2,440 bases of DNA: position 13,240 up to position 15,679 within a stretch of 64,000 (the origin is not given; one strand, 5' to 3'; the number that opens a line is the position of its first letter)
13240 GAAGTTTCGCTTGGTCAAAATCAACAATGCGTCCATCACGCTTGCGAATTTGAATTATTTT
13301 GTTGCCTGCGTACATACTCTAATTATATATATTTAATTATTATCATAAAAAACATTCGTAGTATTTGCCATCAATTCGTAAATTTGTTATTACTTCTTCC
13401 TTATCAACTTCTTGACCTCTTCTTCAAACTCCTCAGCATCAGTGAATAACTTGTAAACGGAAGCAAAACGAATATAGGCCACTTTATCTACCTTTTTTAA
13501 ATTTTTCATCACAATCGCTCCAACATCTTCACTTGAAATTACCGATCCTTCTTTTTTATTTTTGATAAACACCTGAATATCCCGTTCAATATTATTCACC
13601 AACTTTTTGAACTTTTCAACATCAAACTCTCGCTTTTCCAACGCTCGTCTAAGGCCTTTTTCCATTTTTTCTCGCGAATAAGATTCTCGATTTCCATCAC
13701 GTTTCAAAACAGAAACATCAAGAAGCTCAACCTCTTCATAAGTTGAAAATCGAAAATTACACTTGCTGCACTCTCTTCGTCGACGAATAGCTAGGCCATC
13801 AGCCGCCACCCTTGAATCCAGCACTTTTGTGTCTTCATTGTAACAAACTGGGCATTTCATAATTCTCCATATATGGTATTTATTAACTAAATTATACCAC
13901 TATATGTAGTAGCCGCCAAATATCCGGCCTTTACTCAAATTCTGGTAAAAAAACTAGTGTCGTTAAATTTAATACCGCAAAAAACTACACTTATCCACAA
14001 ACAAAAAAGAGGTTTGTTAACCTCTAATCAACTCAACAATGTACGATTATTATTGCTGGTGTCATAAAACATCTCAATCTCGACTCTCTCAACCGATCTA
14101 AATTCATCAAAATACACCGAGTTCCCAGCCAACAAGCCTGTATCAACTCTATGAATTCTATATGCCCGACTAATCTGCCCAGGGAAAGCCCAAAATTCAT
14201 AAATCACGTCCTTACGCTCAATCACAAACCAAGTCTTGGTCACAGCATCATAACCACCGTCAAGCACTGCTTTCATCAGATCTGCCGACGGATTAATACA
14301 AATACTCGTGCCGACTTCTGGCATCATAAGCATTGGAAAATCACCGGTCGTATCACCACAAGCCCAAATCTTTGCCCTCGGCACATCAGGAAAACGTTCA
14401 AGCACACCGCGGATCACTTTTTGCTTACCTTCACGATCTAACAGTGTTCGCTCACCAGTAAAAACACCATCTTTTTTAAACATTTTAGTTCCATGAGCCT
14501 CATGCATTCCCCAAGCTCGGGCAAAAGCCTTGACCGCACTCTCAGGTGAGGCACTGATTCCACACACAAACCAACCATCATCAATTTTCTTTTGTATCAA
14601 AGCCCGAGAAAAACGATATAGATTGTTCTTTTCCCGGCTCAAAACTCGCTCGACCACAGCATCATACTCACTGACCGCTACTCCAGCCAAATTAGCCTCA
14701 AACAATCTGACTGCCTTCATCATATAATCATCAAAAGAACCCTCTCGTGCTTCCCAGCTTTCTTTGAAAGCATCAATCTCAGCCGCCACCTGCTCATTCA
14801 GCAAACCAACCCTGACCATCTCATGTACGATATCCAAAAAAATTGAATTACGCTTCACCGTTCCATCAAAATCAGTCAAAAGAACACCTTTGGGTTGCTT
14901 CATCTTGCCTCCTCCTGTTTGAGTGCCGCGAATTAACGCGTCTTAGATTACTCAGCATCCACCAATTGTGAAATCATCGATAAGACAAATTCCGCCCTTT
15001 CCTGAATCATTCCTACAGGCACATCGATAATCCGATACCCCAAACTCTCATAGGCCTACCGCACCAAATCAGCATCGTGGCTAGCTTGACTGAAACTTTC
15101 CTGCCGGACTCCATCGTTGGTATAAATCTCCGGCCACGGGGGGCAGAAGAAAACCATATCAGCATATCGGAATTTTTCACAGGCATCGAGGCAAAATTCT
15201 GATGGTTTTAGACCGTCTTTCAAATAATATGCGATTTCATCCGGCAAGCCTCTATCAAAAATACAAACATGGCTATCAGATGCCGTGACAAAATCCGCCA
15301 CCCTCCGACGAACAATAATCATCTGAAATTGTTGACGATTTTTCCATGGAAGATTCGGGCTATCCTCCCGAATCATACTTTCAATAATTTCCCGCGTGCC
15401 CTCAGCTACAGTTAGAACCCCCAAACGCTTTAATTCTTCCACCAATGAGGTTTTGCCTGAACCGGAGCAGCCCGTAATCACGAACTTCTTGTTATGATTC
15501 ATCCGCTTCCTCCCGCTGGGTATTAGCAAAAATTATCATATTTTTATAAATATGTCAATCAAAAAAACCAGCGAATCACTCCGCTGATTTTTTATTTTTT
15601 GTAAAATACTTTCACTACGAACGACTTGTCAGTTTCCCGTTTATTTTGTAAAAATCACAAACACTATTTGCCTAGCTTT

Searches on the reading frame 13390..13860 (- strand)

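Call 59: search_protein_families(library=pfam, proteins=[window:13390-13860:-], max_evalue=0.001)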
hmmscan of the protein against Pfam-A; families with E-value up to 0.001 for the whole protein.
window:13390-13860:- (156 aa): 2 families
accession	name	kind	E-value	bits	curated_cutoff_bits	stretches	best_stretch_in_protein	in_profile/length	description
PF22811.2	Zn_ribbon_NrdR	-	1.8e-20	73.1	27.2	1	1-42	1-42/42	Transcriptional repressor NrdR-like, N-terminal domain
PF03477.21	ATP-cone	-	1.1e-16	61.5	25.8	1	50-139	2-85/88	ATP cone domain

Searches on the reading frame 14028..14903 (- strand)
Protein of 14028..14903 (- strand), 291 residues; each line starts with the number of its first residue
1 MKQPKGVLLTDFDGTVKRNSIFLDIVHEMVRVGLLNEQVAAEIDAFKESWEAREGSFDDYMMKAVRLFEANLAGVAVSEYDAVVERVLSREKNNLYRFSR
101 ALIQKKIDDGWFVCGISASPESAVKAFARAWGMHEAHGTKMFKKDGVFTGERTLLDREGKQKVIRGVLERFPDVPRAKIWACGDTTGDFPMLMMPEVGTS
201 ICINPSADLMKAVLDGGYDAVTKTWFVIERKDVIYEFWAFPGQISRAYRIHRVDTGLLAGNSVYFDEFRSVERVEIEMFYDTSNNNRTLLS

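Call 59: search_protein_families(library=pfam, proteins=[window:14028-14903:-], max_evalue=0.001)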
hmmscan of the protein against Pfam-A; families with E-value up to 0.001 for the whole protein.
window:14028-14903:- (291 aa): 1 family
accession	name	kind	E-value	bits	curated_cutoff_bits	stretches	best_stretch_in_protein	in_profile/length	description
PF12710.13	HAD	-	3.6e-15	57.3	27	1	9-192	2-188/189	haloacid dehalogenase-like hydrolase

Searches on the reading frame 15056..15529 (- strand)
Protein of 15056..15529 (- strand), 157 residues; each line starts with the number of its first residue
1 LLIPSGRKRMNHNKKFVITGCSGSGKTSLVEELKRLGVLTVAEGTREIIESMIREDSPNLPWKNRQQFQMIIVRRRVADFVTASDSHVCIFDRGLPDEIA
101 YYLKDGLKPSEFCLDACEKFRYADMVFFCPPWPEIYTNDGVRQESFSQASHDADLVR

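Call 59: search_protein_families(library=pfam, proteins=[window:15056-15529:-], max_evalue=0.001)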
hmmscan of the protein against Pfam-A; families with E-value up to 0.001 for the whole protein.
window:15056-15529:- (157 aa): 2 families
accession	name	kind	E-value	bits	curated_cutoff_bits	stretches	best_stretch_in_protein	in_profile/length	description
PF13521.12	AAA_28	-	7.5e-31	108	27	1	15-150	1-136/164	AAA domain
PF13238.12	AAA_18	-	5.2e-06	27.4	29.4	1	17-115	2-98/128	AAA domain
